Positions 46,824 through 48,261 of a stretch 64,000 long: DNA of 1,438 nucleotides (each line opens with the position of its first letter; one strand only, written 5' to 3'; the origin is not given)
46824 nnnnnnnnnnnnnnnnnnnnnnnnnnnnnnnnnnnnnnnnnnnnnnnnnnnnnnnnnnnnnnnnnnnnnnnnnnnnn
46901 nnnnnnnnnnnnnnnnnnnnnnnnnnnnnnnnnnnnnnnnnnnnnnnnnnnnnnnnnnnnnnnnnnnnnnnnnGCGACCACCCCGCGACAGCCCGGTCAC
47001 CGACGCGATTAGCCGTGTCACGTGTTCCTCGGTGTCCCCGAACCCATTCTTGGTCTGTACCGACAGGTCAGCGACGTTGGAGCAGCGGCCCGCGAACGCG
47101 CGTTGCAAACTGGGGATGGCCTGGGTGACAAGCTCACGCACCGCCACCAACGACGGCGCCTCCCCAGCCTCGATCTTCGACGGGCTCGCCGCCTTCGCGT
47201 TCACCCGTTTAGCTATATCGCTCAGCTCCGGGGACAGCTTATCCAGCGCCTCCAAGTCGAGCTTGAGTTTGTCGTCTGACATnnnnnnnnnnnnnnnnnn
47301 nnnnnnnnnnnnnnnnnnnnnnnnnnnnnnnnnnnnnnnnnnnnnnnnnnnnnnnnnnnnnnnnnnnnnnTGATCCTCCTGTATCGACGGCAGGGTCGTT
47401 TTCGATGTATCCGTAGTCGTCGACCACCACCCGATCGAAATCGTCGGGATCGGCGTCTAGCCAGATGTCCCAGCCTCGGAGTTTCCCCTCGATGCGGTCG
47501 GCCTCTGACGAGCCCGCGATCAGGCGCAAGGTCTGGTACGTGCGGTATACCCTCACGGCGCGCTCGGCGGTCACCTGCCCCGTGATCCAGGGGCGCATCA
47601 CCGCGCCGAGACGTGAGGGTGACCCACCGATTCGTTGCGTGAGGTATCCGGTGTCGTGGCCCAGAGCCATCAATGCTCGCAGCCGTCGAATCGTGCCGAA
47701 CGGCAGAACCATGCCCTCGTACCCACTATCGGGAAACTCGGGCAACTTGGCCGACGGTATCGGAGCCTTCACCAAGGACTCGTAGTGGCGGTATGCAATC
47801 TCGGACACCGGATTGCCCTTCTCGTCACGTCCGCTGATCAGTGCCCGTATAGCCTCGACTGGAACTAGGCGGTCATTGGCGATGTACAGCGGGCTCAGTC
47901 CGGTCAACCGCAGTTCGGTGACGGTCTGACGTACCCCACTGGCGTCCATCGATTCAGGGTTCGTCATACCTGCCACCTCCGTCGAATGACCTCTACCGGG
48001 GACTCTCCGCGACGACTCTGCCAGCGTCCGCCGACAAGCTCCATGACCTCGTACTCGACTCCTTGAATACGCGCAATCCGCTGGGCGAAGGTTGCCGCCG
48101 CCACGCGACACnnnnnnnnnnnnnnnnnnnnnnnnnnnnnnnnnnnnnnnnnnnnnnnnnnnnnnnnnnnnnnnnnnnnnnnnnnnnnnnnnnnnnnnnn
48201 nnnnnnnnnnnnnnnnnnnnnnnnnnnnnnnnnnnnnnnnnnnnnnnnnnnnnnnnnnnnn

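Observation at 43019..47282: WXG100 (type VII secretion-like) polymorphic toxin cassette with candidate lipoprotein and membrane immunity genes inside a phage accessory operon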

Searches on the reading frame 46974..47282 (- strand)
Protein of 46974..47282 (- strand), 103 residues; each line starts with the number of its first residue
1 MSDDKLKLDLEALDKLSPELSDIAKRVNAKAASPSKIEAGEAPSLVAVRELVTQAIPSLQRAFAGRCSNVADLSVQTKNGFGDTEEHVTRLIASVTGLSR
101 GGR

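Call 6: search_protein_families(library=pfam, proteins=[window:46974-47282:-], max_evalue=1)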
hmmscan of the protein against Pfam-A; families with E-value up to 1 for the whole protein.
window:46974-47282:- (103 aa): 2 families
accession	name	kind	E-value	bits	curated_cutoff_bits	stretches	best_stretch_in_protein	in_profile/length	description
PF03997.17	VPS28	-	0.0034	17.6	24.5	1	4-36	110-142/188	VPS28 protein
PF02120.21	Flg_hook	-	0.022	15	29.8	1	47-81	48-82/85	Flagellar hook-length control protein FliK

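Call 16: search_protein_families(library=ncbifam, proteins=[window:46974-47282:-], max_evalue=1)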
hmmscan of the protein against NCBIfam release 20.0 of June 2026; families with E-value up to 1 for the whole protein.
window:46974-47282:- (103 aa): 0 families

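Call 43: find_homologous_proteins(query=window:46974-47282:-, max_evalue=0.01)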
Query window:46974-47282:- (103 aa): 18 proteins with E <= 0.01 among 23 candidates.
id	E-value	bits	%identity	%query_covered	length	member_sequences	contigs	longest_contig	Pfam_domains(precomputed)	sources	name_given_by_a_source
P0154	5.4e-56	204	98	100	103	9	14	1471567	-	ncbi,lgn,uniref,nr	ncbi:Hypothetical protein ERS075552_00636 [Mycobacteroides abscessus]|uniref:hypothetical protein n=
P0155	3.9e-52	192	93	100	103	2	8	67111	-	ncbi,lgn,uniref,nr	ncbi:hypothetical protein [Mycobacteroides abscessus]|uniref:hypothetical protein n=1 Tax=Mycobacter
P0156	1.2e-51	190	91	100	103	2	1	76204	-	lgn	-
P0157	2.0e-50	186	89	100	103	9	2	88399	-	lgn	-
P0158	1.1e-45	171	85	97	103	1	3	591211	-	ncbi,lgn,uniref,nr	ncbi:Uncharacterised protein [Mycobacteroides abscessus subsp. bolletii]|uniref:hypothetical protein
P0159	1.5e-42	161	77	99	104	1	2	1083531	PF19840.6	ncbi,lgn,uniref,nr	ncbi:hypothetical protein FZI91_04370 [Mycobacterium sp. CBMA271]|uniref:hypothetical protein n=1 Ta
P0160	2.0e-42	161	76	100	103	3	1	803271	PF19840.6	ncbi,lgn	-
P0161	2.2e-42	161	75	99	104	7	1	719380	PF19840.6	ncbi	ncbi:hypothetical protein [Mycobacteroides abscessus]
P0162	1.7e-41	158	75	99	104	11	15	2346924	PF19840.6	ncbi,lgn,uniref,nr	ncbi:hypothetical protein [Mycobacteroides abscessus]|uniref:Uncharacterized protein n=1 Tax=Mycobac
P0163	3.5e-40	154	73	99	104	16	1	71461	-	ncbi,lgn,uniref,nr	ncbi:hypothetical protein [Mycobacteroides abscessus]|uniref:hypothetical protein n=1 Tax=Mycobacter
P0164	1.1e-39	152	75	97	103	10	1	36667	-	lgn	-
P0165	1.4e-39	152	70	100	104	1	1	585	PF19840.6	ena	-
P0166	1.5e-39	152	74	97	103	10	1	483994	-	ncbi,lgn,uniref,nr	ncbi:Uncharacterised protein [Mycobacteroides abscessus subsp. abscessus]|uniref:hypothetical protei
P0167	2.6e-38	148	71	99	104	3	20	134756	-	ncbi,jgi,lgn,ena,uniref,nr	ncbi:hypothetical protein [Mycobacteroides chelonae]|uniref:hypothetical protein n=1 Tax=Mycobactero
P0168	7.8e-38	146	68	100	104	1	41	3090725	-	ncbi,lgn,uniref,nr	ncbi:Uncharacterised protein [Mycobacteroides abscessus subsp. massiliense]|uniref:hypothetical prot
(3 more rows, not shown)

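Call 45: search_solved_structures(query=A2, max_evalue=10, show_alignments=2)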
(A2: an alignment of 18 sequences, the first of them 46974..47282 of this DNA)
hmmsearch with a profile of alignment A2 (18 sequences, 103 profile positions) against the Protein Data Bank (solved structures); distinct sequences matched with E-value up to 10: 11.
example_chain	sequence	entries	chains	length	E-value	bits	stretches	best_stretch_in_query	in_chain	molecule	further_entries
8a3k_UNK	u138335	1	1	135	0.0017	21.7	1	13-53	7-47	sc-apCC-4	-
2j9w_A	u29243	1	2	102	0.23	14.8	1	4-41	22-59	VPS28-PROV PROTEIN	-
7aw7_D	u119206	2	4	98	0.32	14.4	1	57-101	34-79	BZIP domain-containing protein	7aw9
5cpg_A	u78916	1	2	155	0.38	14.1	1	4-45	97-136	(R)-specific enoyl-CoA hydratase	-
9lv4_A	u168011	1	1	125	0.8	13.1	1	2-36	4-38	Minibinder tw1102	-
9r1j_A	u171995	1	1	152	0.81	13.1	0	13-43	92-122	sc-apCC-4-NR-1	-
7n6g_0A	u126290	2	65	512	3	11.2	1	10-74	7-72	PF16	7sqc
9r1l_A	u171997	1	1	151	3.1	11.2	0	13-55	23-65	sc-apCC-4-SN38-1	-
8qae_A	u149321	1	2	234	3.6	11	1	12-52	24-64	sc-apCC-6-SLLA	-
9r1n_A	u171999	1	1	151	4.4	10.7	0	13-54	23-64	sc-apCC-4-DPH-2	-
8rz0_A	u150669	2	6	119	5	10.5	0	7-53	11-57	RH5-34EM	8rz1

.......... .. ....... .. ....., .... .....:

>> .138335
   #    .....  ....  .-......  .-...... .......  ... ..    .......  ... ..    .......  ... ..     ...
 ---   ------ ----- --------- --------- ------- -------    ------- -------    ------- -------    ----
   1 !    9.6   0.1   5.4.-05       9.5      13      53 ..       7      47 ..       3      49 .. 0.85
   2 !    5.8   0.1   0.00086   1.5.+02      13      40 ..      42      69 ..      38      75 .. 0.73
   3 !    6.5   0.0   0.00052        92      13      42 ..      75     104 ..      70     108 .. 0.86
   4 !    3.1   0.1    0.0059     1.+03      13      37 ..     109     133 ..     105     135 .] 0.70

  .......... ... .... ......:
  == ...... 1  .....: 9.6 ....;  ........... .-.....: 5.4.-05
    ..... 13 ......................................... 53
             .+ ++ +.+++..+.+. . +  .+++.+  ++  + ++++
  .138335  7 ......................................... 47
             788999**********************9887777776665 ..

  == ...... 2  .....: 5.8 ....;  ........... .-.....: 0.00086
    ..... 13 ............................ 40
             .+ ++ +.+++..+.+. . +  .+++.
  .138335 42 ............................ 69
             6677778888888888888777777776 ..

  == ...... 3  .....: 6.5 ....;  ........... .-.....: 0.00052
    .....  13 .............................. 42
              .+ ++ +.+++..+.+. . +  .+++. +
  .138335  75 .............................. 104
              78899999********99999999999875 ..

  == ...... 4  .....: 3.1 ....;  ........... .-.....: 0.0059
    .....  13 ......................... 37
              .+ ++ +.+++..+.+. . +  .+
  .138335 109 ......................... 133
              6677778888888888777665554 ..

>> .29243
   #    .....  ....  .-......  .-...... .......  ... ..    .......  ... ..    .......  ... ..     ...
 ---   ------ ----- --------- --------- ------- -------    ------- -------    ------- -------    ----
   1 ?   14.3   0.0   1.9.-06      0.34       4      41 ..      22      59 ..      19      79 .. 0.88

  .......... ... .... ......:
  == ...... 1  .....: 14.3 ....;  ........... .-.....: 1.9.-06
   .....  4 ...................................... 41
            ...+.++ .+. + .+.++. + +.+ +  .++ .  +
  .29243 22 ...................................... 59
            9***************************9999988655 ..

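Call 46: search_protein_families(library=pfam, alignment_id=A2, max_evalue=1)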
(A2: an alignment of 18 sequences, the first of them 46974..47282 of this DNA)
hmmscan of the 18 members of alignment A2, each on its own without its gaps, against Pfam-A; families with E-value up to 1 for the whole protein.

A. member 1, window:46974-47282:- (103 aa): 2 families
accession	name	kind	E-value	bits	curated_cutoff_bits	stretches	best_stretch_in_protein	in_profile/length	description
PF03997.17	VPS28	-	0.0034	17.6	24.5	1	4-36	110-142/188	VPS28 protein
PF02120.21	Flg_hook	-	0.022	15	29.8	1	47-81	48-82/85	Flagellar hook-length control protein FliK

B. families by the number of members that match (of 18 scanned): 9 families
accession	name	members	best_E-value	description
PF03997.17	VPS28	12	0.0034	VPS28 protein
PF02120.21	Flg_hook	10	6.7e-05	Flagellar hook-length control protein FliK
PF19840.4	DUF6317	6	0.00078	Family of unknown function (DUF6317)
PF22638.1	FlgK_D1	3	0.046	Flagellar hook-associated protein FlgK helical domain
PF05597.16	Phasin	2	0.078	Poly(hydroxyalcanoate) granule associated protein (phasin)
PF10824.14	T7SS_ESX_EspC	1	0.0076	Excreted virulence factor EspC, type VII ESX diderm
PF04513.17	Baculo_PEP_C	1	0.045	Baculovirus polyhedron envelope protein, PEP, C terminus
PF05965.19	FYRC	1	0.15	F/Y rich C-terminus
PF06875.16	PRF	1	0.16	Plethodontid receptivity factor PRF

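Call 98: search_protein_families(library=phrogs, proteins=[window:46974-47282:-], max_evalue=0.001)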
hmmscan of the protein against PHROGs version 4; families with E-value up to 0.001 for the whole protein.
window:46974-47282:- (103 aa): 1 family
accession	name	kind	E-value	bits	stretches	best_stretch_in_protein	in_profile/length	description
phrog_18870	-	unknown function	2.5e-44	151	1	1-103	1-103/103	-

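Call 99: search_protein_families(library=padloc, proteins=[window:46974-47282:-], max_evalue=0.01)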
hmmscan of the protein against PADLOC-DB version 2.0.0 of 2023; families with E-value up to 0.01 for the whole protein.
window:46974-47282:- (103 aa): 0 families

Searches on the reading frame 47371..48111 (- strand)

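Call 98: search_protein_families(library=phrogs, proteins=[window:47371-48111:-], max_evalue=0.001)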
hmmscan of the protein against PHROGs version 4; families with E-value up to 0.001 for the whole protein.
window:47371-48111:- (247 aa): 1 family
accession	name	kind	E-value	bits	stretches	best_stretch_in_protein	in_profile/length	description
phrog_1590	-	unknown function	1.4e-18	68.3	1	18-227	21-212/281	-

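Call 100: search_protein_families(library=pfam, proteins=[window:47371-48111:-], max_evalue=0.01)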
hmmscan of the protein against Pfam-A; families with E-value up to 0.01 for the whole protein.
window:47371-48111:- (247 aa): 0 families
